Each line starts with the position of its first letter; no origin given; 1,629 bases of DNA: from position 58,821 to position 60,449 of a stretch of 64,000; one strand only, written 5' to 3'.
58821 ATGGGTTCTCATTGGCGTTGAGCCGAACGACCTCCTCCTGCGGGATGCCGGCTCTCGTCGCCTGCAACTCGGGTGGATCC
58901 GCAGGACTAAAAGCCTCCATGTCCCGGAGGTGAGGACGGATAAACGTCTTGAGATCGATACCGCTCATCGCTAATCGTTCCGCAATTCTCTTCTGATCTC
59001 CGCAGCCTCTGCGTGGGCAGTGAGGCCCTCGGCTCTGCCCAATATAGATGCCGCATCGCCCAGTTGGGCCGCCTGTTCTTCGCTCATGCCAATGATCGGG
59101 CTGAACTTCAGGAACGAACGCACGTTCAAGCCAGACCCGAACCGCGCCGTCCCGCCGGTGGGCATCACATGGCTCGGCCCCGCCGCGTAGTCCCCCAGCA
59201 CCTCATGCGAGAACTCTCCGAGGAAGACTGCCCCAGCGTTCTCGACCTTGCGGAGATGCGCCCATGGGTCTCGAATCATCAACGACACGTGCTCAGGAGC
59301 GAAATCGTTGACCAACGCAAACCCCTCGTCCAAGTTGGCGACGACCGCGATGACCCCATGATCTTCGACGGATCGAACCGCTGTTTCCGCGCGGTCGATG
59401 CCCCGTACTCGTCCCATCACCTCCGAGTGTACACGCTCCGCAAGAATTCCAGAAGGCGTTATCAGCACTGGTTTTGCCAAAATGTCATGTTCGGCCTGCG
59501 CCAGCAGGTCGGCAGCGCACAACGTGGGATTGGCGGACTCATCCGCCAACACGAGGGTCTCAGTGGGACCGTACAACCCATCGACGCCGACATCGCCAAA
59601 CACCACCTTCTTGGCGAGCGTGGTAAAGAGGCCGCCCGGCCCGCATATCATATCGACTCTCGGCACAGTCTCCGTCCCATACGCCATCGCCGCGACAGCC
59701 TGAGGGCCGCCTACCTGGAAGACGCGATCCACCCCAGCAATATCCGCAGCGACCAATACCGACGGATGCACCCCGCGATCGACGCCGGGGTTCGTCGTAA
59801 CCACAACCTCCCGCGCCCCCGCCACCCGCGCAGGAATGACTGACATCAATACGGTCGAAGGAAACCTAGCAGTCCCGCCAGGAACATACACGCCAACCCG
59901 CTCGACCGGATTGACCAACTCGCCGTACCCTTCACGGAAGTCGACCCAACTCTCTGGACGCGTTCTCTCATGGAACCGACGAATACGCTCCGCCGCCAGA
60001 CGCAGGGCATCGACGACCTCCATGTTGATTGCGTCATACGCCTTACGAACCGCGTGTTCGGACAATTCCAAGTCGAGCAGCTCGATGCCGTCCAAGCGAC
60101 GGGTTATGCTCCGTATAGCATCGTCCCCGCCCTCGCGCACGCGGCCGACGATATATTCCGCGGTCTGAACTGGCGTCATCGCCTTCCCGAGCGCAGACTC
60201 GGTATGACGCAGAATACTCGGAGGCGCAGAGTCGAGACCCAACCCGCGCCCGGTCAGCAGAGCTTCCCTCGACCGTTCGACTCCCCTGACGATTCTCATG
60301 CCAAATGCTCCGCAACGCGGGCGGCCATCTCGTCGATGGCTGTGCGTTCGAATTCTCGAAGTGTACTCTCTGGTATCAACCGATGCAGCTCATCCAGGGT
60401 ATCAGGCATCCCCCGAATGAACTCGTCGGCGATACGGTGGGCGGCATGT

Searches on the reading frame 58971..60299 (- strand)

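Call 50: search_protein_families(library=pfam, proteins=[window:58971-60299:-], max_evalue=0.0001)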
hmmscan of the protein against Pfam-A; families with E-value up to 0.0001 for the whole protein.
window:58971-60299:- (442 aa): 1 family
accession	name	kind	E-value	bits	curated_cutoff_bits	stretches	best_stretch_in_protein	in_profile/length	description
PF00815.25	Histidinol_dh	-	2.1e-142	475.4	27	1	45-436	13-410/411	Histidinol dehydrogenase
